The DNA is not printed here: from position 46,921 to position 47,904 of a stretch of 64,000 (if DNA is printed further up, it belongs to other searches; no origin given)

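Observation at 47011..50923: Self-contained, oppositely oriented island of Cys-rich and Gln-rich proteins: candidate undescribed phage module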

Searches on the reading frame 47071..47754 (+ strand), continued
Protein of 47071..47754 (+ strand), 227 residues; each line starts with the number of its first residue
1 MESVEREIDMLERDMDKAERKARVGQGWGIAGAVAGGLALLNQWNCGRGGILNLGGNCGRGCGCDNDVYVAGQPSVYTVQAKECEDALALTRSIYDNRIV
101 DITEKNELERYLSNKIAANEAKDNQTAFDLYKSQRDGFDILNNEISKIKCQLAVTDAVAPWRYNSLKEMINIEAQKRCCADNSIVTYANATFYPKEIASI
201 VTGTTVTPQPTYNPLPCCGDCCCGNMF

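Call 46: predict_structure(alignment_id=A2)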
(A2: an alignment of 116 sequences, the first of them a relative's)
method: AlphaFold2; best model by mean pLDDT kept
length: 227 residues; sequences in the alignment: 116
mean_pLDDT: 64.3   pTM: 0.30
mean pLDDT of the five models: 64.3, 64.0, 63.6, 61.8, 61.7
residues with pLDDT >= 90: 40; 70-90: 57; 50-70: 61; < 50: 69
segments of 3 or more residues with pLDDT < 50: 23-29, 42-73, 184-193, 198-202, 217-219, 222-227
pLDDT, mean of each block of 10 residues (from residue 1): 70 58 49 52 43 40 35 57 80 74 79 91 92 92 94 85 71 69 46 47 54 50 44
secondary structure, 60 per line:
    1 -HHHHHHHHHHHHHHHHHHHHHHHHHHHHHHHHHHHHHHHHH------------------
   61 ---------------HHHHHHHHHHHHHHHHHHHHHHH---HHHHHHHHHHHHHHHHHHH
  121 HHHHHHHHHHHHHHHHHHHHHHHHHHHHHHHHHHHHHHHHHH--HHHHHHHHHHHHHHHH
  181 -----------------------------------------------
elements in order: H2-42 H76-98 H102-162 H165-180

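Call 48: find_encoding_contigs(protein=P0071, flank=6000, max_places=3)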
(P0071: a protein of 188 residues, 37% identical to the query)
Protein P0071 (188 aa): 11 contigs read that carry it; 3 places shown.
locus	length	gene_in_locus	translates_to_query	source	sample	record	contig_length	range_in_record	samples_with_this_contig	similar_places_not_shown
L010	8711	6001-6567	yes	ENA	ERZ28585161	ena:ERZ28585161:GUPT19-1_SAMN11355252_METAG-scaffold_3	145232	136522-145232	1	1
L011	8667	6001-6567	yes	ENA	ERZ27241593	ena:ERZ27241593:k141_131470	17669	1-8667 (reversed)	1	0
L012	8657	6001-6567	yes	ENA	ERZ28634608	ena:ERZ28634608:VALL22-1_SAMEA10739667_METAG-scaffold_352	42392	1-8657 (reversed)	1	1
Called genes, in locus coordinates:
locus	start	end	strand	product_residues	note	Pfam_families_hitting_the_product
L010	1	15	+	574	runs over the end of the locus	PF05895:DUF859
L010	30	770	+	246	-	PF10651:BppU_N (weak)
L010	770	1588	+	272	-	-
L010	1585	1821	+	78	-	-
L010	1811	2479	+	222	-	-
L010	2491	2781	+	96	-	PF18902:DUF5658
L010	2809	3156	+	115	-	-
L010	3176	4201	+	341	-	-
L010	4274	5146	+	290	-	PF01510:Amidase_2, PF00395:SLH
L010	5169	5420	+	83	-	-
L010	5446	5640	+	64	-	-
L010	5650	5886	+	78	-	-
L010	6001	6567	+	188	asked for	-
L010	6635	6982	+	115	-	-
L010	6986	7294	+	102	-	-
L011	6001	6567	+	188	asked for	-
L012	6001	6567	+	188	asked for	-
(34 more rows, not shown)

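Call 49: find_encoding_contigs(protein=P0019, flank=6000, max_places=2)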
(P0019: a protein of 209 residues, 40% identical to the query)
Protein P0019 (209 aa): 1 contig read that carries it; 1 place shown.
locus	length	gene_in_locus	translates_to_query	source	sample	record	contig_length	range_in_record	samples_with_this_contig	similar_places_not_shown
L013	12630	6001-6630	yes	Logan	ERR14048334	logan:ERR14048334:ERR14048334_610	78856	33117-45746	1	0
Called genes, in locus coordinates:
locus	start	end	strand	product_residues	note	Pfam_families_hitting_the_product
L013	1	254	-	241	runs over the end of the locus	PF08346:AntA, PF03374:ANT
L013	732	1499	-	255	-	PF02498:Bro-N, PF03374:ANT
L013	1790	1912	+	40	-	-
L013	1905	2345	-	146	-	-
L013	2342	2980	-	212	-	PF04383:KilA-N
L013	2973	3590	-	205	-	PF04480:DUF559, PF18741:MTES_1575 (faint)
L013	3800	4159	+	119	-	-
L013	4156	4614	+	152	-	-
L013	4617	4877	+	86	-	-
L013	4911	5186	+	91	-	-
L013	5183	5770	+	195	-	-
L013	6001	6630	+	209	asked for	-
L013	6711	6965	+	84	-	-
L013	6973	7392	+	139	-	-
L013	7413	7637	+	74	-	-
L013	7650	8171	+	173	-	PF25223:DUF7841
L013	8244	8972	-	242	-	-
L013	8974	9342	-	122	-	-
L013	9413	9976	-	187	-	PF01832:Glucosaminidase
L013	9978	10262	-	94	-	-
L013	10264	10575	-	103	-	-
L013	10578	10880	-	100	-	-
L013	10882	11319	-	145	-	-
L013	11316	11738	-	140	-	-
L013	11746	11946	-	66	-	-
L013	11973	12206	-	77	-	-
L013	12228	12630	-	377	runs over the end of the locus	PF00589:Phage_integrase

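Call 54: search_protein_families(library=phrogs, proteins=[L001:7734-8507:+, L001:8548-9063:+, L001:9068-9454:+, L001:9459-10034:+, L001:10105-10434:+, L003:8001-8591:+, L003:8647-8991:+, L003:8998-9306:+, L003:7631-7867:+, L002:7758-8480:+], max_evalue=0.01)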
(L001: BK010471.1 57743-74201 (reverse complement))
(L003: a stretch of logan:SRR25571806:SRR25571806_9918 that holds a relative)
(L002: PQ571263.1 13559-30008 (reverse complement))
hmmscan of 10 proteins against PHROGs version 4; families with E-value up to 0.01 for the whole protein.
L001:7734-8507:+ (257 aa): 0 families

L001:8548-9063:+ (171 aa): 0 families

L001:9068-9454:+ (128 aa): 0 families

L001:9459-10034:+ (191 aa): 0 families

L001:10105-10434:+ (109 aa): 0 families

L003:8001-8591:+ (196 aa): 0 families

L003:8647-8991:+ (114 aa): 0 families

L003:8998-9306:+ (102 aa): 0 families

L003:7631-7867:+ (78 aa): 1 family
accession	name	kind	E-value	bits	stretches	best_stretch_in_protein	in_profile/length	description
phrog_836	-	transcription regulation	0.0047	18.1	1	23-61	85-123/133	late transcriptional activator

L002:7758-8480:+ (240 aa): 0 families

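Call 60: find_related_loci(query=A2, collection=viral_contigs, flank=7000)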
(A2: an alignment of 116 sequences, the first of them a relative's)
Query A2 (227 aa) in viral_contigs; peptide patterns used: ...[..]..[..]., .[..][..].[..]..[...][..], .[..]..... (x = any residue, [..] = any of these).
597 stretches matched a pattern (row limit reached: there are more); 377 encode a relative of the query (tblastn E <= 1e-3); the best 80 are kept; 80 distinct loci.
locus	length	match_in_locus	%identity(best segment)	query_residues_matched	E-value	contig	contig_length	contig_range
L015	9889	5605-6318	37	22-215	1e-33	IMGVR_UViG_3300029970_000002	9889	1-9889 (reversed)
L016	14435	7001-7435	43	79-226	2e-31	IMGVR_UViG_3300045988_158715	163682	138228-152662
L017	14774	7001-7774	35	1-221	5e-31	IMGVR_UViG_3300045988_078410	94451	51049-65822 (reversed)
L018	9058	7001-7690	37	27-215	4e-29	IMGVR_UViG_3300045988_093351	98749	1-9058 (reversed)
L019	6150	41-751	33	22-225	4e-29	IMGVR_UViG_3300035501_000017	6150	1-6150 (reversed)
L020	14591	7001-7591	34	83-224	8e-29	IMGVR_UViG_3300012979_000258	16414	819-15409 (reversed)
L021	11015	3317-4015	35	37-225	6e-31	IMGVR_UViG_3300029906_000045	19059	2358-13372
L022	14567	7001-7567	39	57-215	2e-27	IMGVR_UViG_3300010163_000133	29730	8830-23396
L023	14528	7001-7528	37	63-225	5e-26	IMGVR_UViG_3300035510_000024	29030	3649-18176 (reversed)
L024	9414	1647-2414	32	1-227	1e-25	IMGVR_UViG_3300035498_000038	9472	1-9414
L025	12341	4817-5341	38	63-224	9e-26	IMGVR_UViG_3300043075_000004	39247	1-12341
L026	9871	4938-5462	38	63-224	9e-26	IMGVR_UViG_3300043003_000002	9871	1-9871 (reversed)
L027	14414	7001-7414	42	72-219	6e-31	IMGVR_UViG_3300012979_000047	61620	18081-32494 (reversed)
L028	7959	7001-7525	37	63-224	2e-24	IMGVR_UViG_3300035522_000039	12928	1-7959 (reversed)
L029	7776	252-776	37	63-224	2e-24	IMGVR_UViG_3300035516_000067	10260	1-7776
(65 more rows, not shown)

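Call 75: find_related_loci(query=A2, collection=genome_contigs, flank=6000)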
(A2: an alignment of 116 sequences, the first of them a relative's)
Query A2 (227 aa) in genome_contigs; peptide patterns used: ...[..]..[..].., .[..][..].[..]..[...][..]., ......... (x = any residue, [..] = any of these).
155 stretches matched a pattern; 72 encode a relative of the query (tblastn E <= 1e-3); 72 distinct loci.
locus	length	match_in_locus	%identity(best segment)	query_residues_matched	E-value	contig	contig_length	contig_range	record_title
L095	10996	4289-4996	41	22-223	1e-38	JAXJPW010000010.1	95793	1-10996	MAG: Agathobacter sp. isolate DOME_MAG_1951 1951_C0137_k141_35913, whole genome shotgun sequence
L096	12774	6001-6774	35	1-221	4e-31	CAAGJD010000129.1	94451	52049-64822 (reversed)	MAG TPA_asm: Acholeplasmatales bacterium, isolate HGM09207, WGS project CAAGJD010000000 data, contig: SRS476289_75_k119_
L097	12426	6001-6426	39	54-224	3e-29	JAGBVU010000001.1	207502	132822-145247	MAG: Bacteroidales bacterium isolate RGIG9492 Yak_Cecum-5__c24378, whole genome shotgun sequence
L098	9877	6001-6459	35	73-221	4e-23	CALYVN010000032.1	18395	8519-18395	MAG: uncultured Alistipes sp. isolate SRR7188233_bin.12_metaWRAP_v1.3_MAG genome assembly, contig: ERZ9280834.1397, whol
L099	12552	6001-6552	32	14-221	2e-22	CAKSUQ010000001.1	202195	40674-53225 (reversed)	MAG: uncultured Gemmiger sp. isolate REFINED_METABAT215_TOP10_CONTIGS_1500_ASSEMBLY_K77_MERGED__Hadza_PheChl_Fiber-Hadza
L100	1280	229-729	32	27-225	3e-22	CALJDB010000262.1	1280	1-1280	MAG TPA_asm: uncultured Clostridia bacterium isolate ERR1912995_bin.51_CONCOCT_v1.1_MAG genome assembly, contig: ERZ1742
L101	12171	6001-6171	67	166-222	5e-22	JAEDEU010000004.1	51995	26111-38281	MAG: Clostridiaceae bacterium isolate MAG066 NODE_309_length_51995_cov_58.428052, whole genome shotgun sequence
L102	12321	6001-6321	42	124-223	2e-21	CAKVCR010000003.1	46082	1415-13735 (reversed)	MAG: uncultured Odoribacter sp. isolate REFINED_METABAT215_TOP10_CONTIGS_1500_ASSEMBLY_K77_MERGED__Hadza_MoBio_hadza-A-D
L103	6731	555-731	66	166-224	5e-21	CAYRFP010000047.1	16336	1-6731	MAG TPA_asm: uncultured Oscillospiraceae bacterium isolate SRP313737_co1_190 genome assembly, contig: NODE_5439_length_1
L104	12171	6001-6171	60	166-222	9e-21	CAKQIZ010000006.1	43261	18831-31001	MAG: uncultured Clostridia bacterium isolate REFINED_METABAT215_TOP10_CONTIGS_1500_ASSEMBLY_K77_MERGED__Hadza_PheChl_Fib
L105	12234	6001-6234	54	146-224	2e-20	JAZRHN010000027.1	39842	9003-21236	MAG: Christensenellaceae bacterium isolate T1900045480_YK20190174.MAGScoT_cleanbin_000085 SGB_7316_k141_3896112, whole g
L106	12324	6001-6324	42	123-224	3e-20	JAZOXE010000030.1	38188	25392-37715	MAG: Faecousia sp. isolate T1900045516_YK20190210.MAGScoT_cleanbin_000020 SGB_7610_k141_2656129, whole genome shotgun se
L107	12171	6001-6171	58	166-222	4e-20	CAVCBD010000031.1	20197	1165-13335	Acutalibacteraceae bacterium isolate H07622-L1_cleanbin_000027 genome assembly, contig: Spades_H07622-L1_contig_1465, wh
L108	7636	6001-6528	33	22-222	1e-19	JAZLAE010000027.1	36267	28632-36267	MAG: Christensenellaceae bacterium isolate T1900045081_TC20190075.MAGScoT_cleanbin_000004 SGB_4659_k141_3563086, whole g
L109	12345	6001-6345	37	93-222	2e-19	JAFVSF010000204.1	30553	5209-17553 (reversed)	MAG: Clostridia bacterium isolate RGIG5347 Sheep_Colon-3__c724928, whole genome shotgun sequence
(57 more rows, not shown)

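Call 76: fold_search(model_id=the predicted structure, library=pdb)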
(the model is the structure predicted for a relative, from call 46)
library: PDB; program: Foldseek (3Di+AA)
matches with E <= 10: 0; with E <= 0.001: 0
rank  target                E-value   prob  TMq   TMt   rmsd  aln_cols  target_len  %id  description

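Call 79: search_protein_families(library=padloc, proteins=[window:47071-47754:+, L003:8647-8991:+, L003:8998-9306:+], max_evalue=0.01)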
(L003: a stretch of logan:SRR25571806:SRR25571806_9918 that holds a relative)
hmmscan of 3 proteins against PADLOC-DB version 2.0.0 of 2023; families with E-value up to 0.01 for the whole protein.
window:47071-47754:+ (227 aa): 0 families

L003:8647-8991:+ (114 aa): 0 families

L003:8998-9306:+ (102 aa): 0 families

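Call 90: search_dna_similar(query=L001:7734-8507:+, collection=phages, mode=protein, max_evalue=0.001, max_rows=60, rows=spread)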
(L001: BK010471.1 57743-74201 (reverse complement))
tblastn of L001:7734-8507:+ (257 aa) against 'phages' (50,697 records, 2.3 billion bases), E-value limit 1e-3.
Records with a match: 28; places in all: 28; records where one place covers at least 80% of the query: 15.
Best place of each record, by identity: >=99% 1; 95-99% 1; 90-95% 7; 80-90% 2; 60-80% 1; <60% 16.
By first word of the organism name: uncultured 14; CrAssphage 7; Bacteriophage 2; Carjivirus 1; bajarodcaudo 1; Dulem 1; Bacteroides 1; crAssphage 1.
By host as written in the record: - 24; bacterium 1; Homo sapiens 1; Varecia variegata 1; Bacteroides fragilis BL19 1.
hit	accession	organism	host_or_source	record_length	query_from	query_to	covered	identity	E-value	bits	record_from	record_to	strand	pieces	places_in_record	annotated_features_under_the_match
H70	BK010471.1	Carjivirus communis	bacterium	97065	1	257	100%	100.0%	5e-135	425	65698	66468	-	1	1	KP06_gp61: putative tail protein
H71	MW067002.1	CrAssphage sp. C0526BW15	stool sample from an infant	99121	1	257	100%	95.3%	3e-130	411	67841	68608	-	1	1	putative tail protein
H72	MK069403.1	CrAssphage sp. O-152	fecal sample from Mexican boy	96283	1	257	100%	94.9%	1e-130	412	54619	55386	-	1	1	record has no annotation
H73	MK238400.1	CrAssphage ZA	Homo sapiens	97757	1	257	100%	94.6%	3e-130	411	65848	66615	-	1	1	putative tail protein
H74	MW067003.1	CrAssphage sp. C0531BW4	stool sample from an infant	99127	1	257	100%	94.6%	3e-130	411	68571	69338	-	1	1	putative tail protein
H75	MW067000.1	CrAssphage sp. C0521BD4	stool sample from an infant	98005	1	256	100%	93.4%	2e-127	403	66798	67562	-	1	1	putative tail protein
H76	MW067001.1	CrAssphage sp. C0521BW15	stool sample from an infant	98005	1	256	100%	93.4%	2e-127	403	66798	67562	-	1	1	putative tail protein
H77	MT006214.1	CrAssphage LMMB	human gut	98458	1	257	100%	92.2%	8e-130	410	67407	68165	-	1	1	tail protein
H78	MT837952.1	Bacteriophage sp.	human fecal samples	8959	1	257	100%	90.7%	7e-120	381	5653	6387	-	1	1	record has no annotation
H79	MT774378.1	uncultured phage cr106_1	human feces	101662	1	242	94%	59.4%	6e-69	235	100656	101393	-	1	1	putative tail protein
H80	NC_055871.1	uncultured phage cr106_1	human feces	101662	1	242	94%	59.4%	6e-69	235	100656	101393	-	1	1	putative tail protein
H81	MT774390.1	uncultured phage cr85_1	human feces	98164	4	242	93%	59.8%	6e-65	224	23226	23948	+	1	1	putative tail protein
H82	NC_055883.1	uncultured phage cr85_1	human feces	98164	4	242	93%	59.8%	6e-65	224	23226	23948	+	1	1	putative tail protein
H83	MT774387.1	uncultured phage cr111_1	human feces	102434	1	242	94%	57.7%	1e-63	220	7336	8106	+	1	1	putative tail protein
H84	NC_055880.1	uncultured phage cr111_1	human feces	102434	1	242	94%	57.7%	1e-63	220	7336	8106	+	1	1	putative tail protein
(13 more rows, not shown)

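Call 99: search_protein_families(library=ncbifam, proteins=[window:47071-47754:+, L003:8998-9306:+, L003:7631-7867:+], max_evalue=0.1)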
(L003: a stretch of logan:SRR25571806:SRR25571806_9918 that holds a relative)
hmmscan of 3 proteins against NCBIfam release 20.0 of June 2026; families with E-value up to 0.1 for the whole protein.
window:47071-47754:+ (227 aa): 1 family
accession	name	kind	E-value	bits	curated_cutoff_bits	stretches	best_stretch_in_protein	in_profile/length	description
NF005081.0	PRK06518.1-1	equivalog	0.058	12.7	424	1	88-158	38-102/247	hypothetical protein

L003:8998-9306:+ (102 aa): 1 family
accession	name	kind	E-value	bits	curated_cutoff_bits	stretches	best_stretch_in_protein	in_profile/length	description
NF045676.1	FeExpMbfA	equivalog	0.0051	16.3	450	1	5-57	11-63/318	iron exporter MbfA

L003:7631-7867:+ (78 aa): 3 families
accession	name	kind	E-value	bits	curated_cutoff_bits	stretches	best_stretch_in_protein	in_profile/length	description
TIGR02937.1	sigma70-ECF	superfamily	0.0074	15.9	42.9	1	17-60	115-159/165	sigma-70 family RNA polymerase sigma factor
NF033545.0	transpos_IS630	equivalog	0.014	14.8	100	1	27-61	5-39/299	IS630 family transposase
TIGR03339.1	phn_lysR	subfamily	0.024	13.9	341.1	1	36-63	13-40/279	aminoethylphosphonate catabolism associated LysR family transcriptional regulator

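Call 100: search_dna_similar(query=L003:8001-8591:+, collection=phages, mode=protein, max_evalue=0.001, max_rows=40)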
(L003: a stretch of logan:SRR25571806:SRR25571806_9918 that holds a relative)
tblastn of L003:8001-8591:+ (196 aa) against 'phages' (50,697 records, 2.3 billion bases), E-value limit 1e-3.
Records with a match: 4; places in all: 4; records where one place covers at least 80% of the query: 0.
Best place of each record, by identity: 60-80% 1; <60% 3.
By first word of the organism name: Bacteriophage 2; Bacteroides 2.
By host as written in the record: - 2; Bacteroides thetaiotaomicron VPI-5490 1; Bacteroides thetaiotaomicron VPI-5485 1.
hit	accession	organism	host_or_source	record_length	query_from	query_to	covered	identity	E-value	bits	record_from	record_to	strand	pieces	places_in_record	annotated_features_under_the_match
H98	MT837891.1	Bacteriophage sp.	human fecal samples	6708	53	194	72%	72.5%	2e-61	211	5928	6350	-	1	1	record has no annotation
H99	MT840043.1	Bacteriophage sp.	human fecal samples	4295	70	187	60%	59.3%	3e-33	130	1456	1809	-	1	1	record has no annotation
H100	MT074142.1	Bacteroides phage DAC23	Bacteroides thetaiotaomicron VPI-5490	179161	55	167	58%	28.6%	5e-4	46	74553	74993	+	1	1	hypothetical protein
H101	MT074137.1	Bacteroides phage DAC16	Bacteroides thetaiotaomicron VPI-5485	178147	55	167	58%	28.6%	5e-4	46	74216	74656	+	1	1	hypothetical protein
